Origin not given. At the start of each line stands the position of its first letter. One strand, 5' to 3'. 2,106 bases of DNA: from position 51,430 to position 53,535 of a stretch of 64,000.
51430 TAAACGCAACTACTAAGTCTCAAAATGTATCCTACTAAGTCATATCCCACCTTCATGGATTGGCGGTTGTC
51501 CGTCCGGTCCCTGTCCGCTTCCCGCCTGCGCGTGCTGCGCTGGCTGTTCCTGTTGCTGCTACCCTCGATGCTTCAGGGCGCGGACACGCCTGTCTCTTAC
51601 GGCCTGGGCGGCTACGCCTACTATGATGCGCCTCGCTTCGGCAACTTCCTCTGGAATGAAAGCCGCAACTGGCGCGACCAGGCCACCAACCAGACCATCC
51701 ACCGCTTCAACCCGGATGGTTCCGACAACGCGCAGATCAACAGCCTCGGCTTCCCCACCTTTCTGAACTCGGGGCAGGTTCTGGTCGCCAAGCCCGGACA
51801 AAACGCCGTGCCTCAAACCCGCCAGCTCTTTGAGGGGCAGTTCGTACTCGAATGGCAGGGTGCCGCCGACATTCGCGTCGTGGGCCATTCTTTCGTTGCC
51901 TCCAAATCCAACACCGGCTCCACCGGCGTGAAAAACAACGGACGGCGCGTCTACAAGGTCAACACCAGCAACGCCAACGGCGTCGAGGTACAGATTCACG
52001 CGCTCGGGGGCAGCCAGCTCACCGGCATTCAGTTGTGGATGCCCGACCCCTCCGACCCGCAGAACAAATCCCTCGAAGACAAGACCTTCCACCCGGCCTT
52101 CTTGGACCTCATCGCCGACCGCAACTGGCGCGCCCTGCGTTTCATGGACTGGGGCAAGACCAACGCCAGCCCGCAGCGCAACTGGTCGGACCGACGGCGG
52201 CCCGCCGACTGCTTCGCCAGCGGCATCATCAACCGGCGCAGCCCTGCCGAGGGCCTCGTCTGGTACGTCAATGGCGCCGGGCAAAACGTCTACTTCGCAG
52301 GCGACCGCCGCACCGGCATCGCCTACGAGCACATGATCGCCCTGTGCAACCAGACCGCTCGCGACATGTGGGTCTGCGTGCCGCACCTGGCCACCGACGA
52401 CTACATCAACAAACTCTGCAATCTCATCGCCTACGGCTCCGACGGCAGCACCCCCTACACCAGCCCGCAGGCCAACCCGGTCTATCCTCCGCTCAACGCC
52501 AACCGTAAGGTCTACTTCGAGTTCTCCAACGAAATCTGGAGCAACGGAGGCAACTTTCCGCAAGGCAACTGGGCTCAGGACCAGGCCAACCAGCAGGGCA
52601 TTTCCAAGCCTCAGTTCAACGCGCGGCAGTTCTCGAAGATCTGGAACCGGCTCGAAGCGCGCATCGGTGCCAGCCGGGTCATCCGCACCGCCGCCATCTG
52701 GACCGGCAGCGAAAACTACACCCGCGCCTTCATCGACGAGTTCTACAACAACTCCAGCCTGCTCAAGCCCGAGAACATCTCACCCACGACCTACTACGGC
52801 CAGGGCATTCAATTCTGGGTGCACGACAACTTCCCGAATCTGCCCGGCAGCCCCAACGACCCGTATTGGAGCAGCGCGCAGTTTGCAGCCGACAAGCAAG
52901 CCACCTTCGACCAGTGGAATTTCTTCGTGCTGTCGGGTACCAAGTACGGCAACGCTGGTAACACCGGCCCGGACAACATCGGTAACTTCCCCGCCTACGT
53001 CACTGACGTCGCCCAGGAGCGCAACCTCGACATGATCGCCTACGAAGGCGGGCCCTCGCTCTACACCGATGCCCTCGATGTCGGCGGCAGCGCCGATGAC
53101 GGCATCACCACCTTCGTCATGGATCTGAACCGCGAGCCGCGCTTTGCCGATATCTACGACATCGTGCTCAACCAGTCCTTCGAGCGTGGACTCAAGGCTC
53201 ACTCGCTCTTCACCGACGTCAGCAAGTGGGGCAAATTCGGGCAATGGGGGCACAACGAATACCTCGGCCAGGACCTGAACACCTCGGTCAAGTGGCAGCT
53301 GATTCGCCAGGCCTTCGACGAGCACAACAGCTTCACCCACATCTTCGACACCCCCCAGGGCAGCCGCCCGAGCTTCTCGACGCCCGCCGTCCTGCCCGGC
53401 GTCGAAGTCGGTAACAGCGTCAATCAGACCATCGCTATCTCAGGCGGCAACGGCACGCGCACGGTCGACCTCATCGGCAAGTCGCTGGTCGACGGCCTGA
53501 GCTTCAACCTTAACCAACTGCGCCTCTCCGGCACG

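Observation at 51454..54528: Paralog of the giant protein on the opposite strand, with the C-terminal modules swapped for a CBM6/35-like domain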

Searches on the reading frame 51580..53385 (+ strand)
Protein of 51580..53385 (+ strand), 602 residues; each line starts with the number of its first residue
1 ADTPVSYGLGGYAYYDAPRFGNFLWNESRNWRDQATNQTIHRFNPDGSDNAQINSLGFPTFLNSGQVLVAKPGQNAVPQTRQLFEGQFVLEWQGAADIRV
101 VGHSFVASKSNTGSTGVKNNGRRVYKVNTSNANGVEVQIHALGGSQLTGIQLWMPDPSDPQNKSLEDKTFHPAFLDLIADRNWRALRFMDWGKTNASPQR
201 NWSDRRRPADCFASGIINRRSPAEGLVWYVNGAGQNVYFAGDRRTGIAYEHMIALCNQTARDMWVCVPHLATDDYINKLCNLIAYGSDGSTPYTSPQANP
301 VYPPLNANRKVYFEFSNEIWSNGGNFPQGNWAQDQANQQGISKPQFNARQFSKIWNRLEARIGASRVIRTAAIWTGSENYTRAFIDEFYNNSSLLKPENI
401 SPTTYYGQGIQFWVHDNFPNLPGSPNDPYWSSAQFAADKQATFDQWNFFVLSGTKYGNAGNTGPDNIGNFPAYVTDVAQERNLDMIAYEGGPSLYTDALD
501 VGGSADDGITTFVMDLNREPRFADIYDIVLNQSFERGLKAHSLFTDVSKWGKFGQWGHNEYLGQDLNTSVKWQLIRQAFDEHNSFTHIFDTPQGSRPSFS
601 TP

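Call 8: find_homologous_proteins(query=window:51580-53385:+)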
Query window:51580-53385:+ (602 aa): 923 proteins with E <= 0.001 among 6865 candidates; the best 120 are listed.
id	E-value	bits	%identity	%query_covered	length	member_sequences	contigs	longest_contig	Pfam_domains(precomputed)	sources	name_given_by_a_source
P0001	0.0e+0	1424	100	100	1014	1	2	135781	PF16990.12,PF03422.22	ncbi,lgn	ncbi:MAG: carbohydrate-binding protein [Opitutales bacterium]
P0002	2.0e-192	660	50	100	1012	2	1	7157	PF05345.19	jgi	-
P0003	6.9e-187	641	50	99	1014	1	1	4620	PF05345.19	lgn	-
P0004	3.9e-184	632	51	100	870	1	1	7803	PF05345.19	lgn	-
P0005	2.2e-173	597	47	99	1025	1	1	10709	PF05345.19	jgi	-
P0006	2.0e-167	577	48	100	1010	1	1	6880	PF05345.19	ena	-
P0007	2.4e-159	550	46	97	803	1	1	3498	-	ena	-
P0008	9.3e-158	545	45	99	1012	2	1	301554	PF25275.2,PF05345.19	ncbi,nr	ncbi:MAG: hypothetical protein HOO88_03135 [Kiritimatiellaceae bacterium]|nr:hypothetical protein [K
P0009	1.0e-152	528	44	97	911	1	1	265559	-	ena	-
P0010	3.3e-152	527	45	100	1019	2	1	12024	-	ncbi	-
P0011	8.0e-150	519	44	100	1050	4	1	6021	-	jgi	jgi:hypothetical protein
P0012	2.2e-149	517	43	99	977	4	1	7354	PF05345.19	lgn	-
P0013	1.8e-147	511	43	99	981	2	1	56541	PF24517.3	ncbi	-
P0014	2.4e-146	507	43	99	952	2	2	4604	-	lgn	-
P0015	5.2e-146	506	43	100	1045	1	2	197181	-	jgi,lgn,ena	-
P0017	9.8e-145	502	42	99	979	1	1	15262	PF00404.25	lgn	-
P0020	9.8e-144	499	43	99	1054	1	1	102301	-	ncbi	ncbi:MAG: hypothetical protein U1F98_10140 [Verrucomicrobiota bacterium]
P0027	2.4e-141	491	43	99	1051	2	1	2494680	-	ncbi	ncbi:MAG: hypothetical protein U1F71_01235 [Verrucomicrobiaceae bacterium]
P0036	2.4e-138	481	40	99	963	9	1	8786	-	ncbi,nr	ncbi:MAG: hypothetical protein LJF30_26260 [Acidobacteria bacterium]|nr:hypothetical protein [Acidob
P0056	3.1e-134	467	41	99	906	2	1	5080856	-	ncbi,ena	-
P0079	1.8e-131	458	40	100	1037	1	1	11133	PF18099.8,PF03422.22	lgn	-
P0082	3.0e-131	457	42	99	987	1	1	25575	PF24517.3,PF05345.19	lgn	-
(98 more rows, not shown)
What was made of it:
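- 51454..54528 (+): ORF A, 1024 aa, a secreted multi-modular putative glycoside hydrolase. NCBI calls an alternative start at 51484, giving 1014 aa. Identical to P0001, named 'MAG: carbohydrate-binding protein [Opitutales bacterium]' (call 8).
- Checked: NCBI calls the start 10 codons later, giving P0001 at 1014 aa (call 8).
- All named homologs are 'hypothetical protein' or, for A itself, 'carbohydrate-binding protein' (call 8).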

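Call 23: predict_structure(alignment_id=A1)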
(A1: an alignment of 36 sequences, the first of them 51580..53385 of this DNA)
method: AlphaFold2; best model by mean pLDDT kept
length: 602 residues; sequences in the alignment: 36
mean_pLDDT: 89.1   pTM: 0.91
mean pLDDT of the five models: 89.1, 87.7, 85.4, 84.7, 83.3
residues with pLDDT >= 90: 377; 70-90: 178; 50-70: 30; < 50: 17
segments of 3 or more residues with pLDDT < 50: 462-464, 586-596
pLDDT, mean of each block of 10 residues (from residue 1): 71 76 89 95 86 95 97 85 93 98 96 97 90 87 97 96 97 94 89 86 94 89 90 92 87 98 94 97 98 98 98 92 90 97 98 98 97 93 98 97 87 92 92 97 93 76 64 93 90 82 82 90 90 87 81 73 90 86 56 50 50
secondary structure, 60 per line:
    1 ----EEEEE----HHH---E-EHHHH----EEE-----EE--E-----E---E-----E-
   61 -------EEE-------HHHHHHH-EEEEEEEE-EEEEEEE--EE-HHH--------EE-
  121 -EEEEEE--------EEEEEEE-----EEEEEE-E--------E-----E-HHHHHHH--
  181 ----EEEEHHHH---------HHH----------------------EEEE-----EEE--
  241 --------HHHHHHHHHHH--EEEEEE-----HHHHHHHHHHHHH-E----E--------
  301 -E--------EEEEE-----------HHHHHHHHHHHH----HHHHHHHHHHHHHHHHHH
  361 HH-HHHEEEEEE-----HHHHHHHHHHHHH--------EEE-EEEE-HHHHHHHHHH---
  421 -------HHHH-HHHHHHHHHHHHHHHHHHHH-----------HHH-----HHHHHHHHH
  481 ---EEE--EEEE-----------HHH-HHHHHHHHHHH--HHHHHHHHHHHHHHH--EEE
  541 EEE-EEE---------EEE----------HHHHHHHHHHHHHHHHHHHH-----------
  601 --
elements in order: E5-9 H23-26 E31-33 E68-70 H78-84 E86-93 E95-101 E122-127 E136-142 E148-153 H172-178 E185-188 H189-192 E227-230 E236-238 H249-259 E262-267 H273-285 E311-315 H327-338 H343-362 E367-372 H378-390 E399-401 E403-406 H408-417 H428-431 H433-452 H472-480 E484-486 E489-492 H508-518 H521-535 E538-543 E545-547 E557-559 H570-589
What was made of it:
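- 52096..53349 (+): Predicted (beta/alpha)8 barrel of A (about aa 215-632). AF2 pLDDT 89.1, pTM 0.91 (call 23).
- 52528..52533 (+): Asn359-Glu360, the predicted acid/base pair in the motif FSNEIW. The pair directly follows the barrel strand at model 311-315, taken as beta-4 (call 23).
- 53044..53046 (+): Glu531, the predicted nucleophile in the motif AYEGGP. It lies in the strand at model 489-492, taken as beta-7 (call 23).
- On Clan GH-A glycoside hydrolases: The AF2 model has pLDDT 89.1 and shows eight alternating strand/helix units (call 23). They immediately follow the strand at model 311-315 (call 23).
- AF2 model with pLDDT 89.1 and pTM 0.91, showing eight barrel strands (call 23). They sit at strands 1, 3, 4, 6, 7 and 8 (call 23).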

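Call 25: fold_search(model_id=the predicted structure, library=pdb)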
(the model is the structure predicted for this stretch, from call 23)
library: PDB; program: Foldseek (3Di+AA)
matches with E <= 10: 1187; with E <= 0.001: 21
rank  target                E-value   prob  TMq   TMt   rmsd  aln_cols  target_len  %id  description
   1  3ug3_D                1.1e-06  1.00  0.30  0.37  10.8       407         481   12  Crystal structure of alpha-L-arabinofuranosidase from Thermotoga maritima ligand free form (released 2012-03-07)
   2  2y2w_A                1.2e-06  1.00  0.35  0.40   8.3       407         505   13  Elucidation of the substrate specificity and protein structure of AbfB, a family 51 alpha-L-arabinofuranosidase from B (released 2011-12-28)
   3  3ug3_A                1.3e-06  1.00  0.30  0.37  10.7       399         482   12  Crystal structure of alpha-L-arabinofuranosidase from Thermotoga maritima ligand free form (released 2012-03-07)
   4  6d25_B                5.4e-06  1.00  0.34  0.40   8.6       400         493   12  Crystal structure of the GH51 arabinofuranosidase from Xanthomonas axonopodis pv. citri (released 2019-02-20)
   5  3s2c_A                5.8e-06  1.00  0.31  0.38  10.3       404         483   12  Structure of the thermostable GH51 alpha-L-arabinofuranosidase from Thermotoga petrophila RKU-1 (released 2012-02-01)
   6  2y2w_B                7.4e-06  1.00  0.33  0.38   9.0       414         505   12  Elucidation of the substrate specificity and protein structure of AbfB, a family 51 alpha-L-arabinofuranosidase from B (released 2011-12-28)
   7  2y2w_E                7.8e-06  1.00  0.34  0.38   8.6       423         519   12  Elucidation of the substrate specificity and protein structure of AbfB, a family 51 alpha-L-arabinofuranosidase from B (released 2011-12-28)
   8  6d25_E                8.3e-06  1.00  0.32  0.38   9.3       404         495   12  Crystal structure of the GH51 arabinofuranosidase from Xanthomonas axonopodis pv. citri (released 2019-02-20)
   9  6d25_A                1.6e-05  1.00  0.34  0.40   8.6       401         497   12  Crystal structure of the GH51 arabinofuranosidase from Xanthomonas axonopodis pv. citri (released 2019-02-20)
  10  1pz3_A                2.2e-05  1.00  0.34  0.40   9.0       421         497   11  Crystal structure of a family 51 (GH51) alpha-L-arabinofuranosidase from Geobacillus stearothermophilus T6 (released 2003-10-07)
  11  1pz2_A                7.6e-05  1.00  0.32  0.38   9.1       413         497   10  Crystal structure of a transient covalent reaction intermediate of a family 51 alpha-L-arabinofuranosidase (released 2003-10-07)
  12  2c8n_D                1.2e-04  1.00  0.33  0.39   8.3       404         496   12  The Structure of a family 51 arabinofuranosidase, Araf51, from Clostridium thermocellum in complex with 1,3-linked ara (released 2005-12-14)
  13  2y2w_D                1.4e-04  1.00  0.34  0.39   8.6       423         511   13  Elucidation of the substrate specificity and protein structure of AbfB, a family 51 alpha-L-arabinofuranosidase from B (released 2011-12-28)
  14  2y2w_C                1.4e-04  1.00  0.32  0.38   9.2       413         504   12  Elucidation of the substrate specificity and protein structure of AbfB, a family 51 alpha-L-arabinofuranosidase from B (released 2011-12-28)
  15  6sxu_AAA              2.6e-04  1.00  0.33  0.39   9.6       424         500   10  GH51 a-l-arabinofuranosidase soaked with cyclic sulfate inhibitor (released 2020-02-26)
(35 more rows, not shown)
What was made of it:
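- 52096..53349 (+): The best Foldseek matches in PDB are clan GH-A barrels: GH51 at E 1e-6, then GH164, GH10 and GH5 (call 25).
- On Clan GH-A glycoside hydrolases: The best PDB fold matches are GH-A barrels at probability 1.00 (call 25).
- On GH51 (nearest solved fold): Identity in the Foldseek alignments is 10-13% (call 25).
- GH164, GH10, GH5, GH1 and GH2 follow (call 25). Structural similarity to solved glycosidases is remote (TM 0.30-0.40, 10-13% identity, call 25).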

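Call 30: search_solved_structures(query=A1, max_evalue=10, show_alignments=3)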
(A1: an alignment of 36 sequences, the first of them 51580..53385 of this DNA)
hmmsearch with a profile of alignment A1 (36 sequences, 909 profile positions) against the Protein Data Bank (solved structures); distinct sequences matched with E-value up to 10: 4.
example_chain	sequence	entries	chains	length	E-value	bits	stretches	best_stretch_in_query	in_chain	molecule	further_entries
4m03_A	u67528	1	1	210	1.2e-08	36.6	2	641-727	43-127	Serine-rich adhesin for platelets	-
4m02_A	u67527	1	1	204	0.00097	20.3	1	643-720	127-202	Serine-rich adhesin for platelets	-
3l9s_A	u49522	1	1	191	0.27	12.3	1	638-754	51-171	Thiol:disulfide interchange protein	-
2mbs_A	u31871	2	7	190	0.34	11.9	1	638-756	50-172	Thiol:disulfide interchange protein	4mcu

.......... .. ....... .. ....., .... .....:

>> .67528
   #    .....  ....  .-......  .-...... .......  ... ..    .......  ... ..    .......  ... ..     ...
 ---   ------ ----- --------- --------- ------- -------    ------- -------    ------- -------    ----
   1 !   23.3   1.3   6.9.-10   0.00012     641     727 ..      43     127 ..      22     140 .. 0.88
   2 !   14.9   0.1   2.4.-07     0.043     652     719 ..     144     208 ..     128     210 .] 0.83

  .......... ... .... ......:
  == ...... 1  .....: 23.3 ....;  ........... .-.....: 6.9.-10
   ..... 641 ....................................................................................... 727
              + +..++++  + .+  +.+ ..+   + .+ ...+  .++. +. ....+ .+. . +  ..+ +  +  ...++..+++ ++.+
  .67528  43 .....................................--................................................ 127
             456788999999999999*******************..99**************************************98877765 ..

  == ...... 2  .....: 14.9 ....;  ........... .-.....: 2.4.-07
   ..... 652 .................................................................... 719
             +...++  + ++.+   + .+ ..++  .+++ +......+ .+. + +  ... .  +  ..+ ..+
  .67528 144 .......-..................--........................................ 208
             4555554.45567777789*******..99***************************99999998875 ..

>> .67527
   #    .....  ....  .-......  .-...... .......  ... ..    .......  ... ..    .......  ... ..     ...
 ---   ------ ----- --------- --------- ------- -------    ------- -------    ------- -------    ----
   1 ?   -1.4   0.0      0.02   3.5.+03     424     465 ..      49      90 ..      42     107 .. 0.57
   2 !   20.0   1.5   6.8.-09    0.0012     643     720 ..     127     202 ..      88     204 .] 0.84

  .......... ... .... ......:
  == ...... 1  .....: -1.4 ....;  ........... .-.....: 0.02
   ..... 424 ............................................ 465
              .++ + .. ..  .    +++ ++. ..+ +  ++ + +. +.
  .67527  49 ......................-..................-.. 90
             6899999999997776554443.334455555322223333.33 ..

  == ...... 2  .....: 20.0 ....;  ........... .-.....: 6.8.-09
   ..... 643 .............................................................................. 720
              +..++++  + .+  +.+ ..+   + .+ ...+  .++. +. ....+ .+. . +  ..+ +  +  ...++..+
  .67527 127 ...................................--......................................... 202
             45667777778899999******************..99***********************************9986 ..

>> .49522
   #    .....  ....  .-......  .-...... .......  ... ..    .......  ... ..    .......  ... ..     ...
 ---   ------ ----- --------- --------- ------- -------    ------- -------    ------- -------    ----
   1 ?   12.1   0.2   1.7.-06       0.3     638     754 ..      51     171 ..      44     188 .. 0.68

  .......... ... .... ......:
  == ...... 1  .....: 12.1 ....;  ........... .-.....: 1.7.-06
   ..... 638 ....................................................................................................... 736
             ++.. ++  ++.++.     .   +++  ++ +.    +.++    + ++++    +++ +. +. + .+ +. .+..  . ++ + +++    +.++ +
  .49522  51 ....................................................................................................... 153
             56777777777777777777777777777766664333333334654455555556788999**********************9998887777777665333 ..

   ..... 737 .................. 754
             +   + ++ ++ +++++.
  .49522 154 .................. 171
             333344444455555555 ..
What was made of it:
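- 53371..53628 (+): Ig-like (He_PIG / SraP-like) domain of A, aa 640-725. The family profile hits 4m03 at 1.2e-8 (call 30).
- Checked: The family profile hits the SraP Ig-like repeats 4m03 at 1.2e-8 (call 30).
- Tried and rejected: The A1 profile hit only the Ig domain (call 30).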

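Call 32: find_encoding_contigs(protein=P0008, flank=10000, max_places=2)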
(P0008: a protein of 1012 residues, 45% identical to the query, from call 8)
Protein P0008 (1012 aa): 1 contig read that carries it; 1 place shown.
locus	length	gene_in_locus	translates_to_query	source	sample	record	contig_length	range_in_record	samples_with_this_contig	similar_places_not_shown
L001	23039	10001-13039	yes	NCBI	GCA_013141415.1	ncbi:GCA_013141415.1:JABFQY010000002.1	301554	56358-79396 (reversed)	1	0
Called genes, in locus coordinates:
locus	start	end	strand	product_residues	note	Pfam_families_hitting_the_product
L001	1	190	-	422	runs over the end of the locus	PF01136:Peptidase_U32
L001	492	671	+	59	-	-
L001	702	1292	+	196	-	PF17263:DUF5329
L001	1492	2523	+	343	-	-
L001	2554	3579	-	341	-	PF04055:Radical_SAM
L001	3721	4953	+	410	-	PF01204:Trehalase, PF22422:MGH1-like_GH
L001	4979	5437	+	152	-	PF03073:TspO_MBR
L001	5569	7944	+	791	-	PF00890:FAD_binding_2 (weak), PF01134:GIDA (weak), PF01266:DAO (weak), PF12831:FAD_oxidored, PF13450:NAD_binding_8 (weak), PF00754:F5_F8_type_C (faint), PF22633:F5_F8_type_C_2 (weak)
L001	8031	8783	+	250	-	PF02517:Rce1-like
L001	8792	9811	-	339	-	PF00356:LacI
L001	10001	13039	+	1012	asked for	PF05345:He_PIG, PF25275:Golvesin_C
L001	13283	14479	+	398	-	PF01011:PQQ (faint), PF13360:PQQ_2, PF13570:Beta-prop_ACSF4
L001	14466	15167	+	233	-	PF12837:Fer4_6 (weak), PF13237:Fer4_10 (weak)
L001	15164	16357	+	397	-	PF04055:Radical_SAM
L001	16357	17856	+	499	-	PF01976:DUF116, PF00348:polyprenyl_synt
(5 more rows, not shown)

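Call 33: find_encoding_contigs(protein=P0027, flank=10000, max_places=2)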
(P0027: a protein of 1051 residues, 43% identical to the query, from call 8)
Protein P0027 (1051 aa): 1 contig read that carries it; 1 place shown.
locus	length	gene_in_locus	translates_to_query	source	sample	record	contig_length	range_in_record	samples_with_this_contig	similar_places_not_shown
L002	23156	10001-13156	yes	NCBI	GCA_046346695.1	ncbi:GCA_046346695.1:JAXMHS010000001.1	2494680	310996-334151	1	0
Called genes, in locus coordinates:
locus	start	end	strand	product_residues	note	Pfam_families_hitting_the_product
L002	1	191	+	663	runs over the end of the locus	PF22745:Nlig-Ia, PF01653:DNA_ligase_aden, PF00633:HHH (faint), PF03120:OB_DNA_ligase, PF03119:DNA_ligase_ZBD, PF12826:HHH_2, PF00533:BRCT, PF12738:PTCB-BRCT, +1 more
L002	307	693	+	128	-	-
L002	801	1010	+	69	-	-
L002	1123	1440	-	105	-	-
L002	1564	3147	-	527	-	-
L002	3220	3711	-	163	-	PF00075:RNase_H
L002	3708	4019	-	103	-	PF12823:DUF3817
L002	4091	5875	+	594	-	-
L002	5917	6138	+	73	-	-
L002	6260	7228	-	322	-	PF01791:DeoC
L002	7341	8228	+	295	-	PF01063:Aminotran_4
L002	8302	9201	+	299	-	PF03734:YkuD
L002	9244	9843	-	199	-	PF06439:3keto-disac_hyd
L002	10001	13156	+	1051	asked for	-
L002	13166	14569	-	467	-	PF01406:tRNA-synt_1e, PF09334:tRNA-synt_1g (faint)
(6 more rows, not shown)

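Call 34: find_encoding_contigs(protein=P0056, flank=10000, max_places=2)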
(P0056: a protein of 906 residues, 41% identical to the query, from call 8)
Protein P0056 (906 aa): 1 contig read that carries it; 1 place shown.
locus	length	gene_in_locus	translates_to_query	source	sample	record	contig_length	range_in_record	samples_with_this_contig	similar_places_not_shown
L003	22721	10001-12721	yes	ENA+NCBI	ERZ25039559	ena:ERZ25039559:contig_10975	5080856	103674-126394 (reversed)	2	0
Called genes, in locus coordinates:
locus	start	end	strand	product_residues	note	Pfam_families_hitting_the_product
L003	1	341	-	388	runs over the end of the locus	PF14224:DUF4331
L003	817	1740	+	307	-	PF00487:FA_desaturase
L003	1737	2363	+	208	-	PF14378:PAP2_3 (weak)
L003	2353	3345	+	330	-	PF00355:Rieske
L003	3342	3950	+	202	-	PF13577:SnoaL_4, PF13474:SnoaL_3 (weak), PF14534:DUF4440, PF12680:SnoaL_2 (weak)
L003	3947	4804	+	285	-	-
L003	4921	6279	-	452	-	PF00266:Aminotran_5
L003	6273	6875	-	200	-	-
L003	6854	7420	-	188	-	PF04143:Sulf_transp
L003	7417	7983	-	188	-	PF04143:Sulf_transp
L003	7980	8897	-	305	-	PF00581:Rhodanese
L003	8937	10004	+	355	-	PF01965:DJ-1_PfpI, PF12833:HTH_18, PF00165:HTH_AraC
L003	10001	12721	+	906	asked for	-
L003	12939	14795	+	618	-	-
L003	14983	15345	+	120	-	-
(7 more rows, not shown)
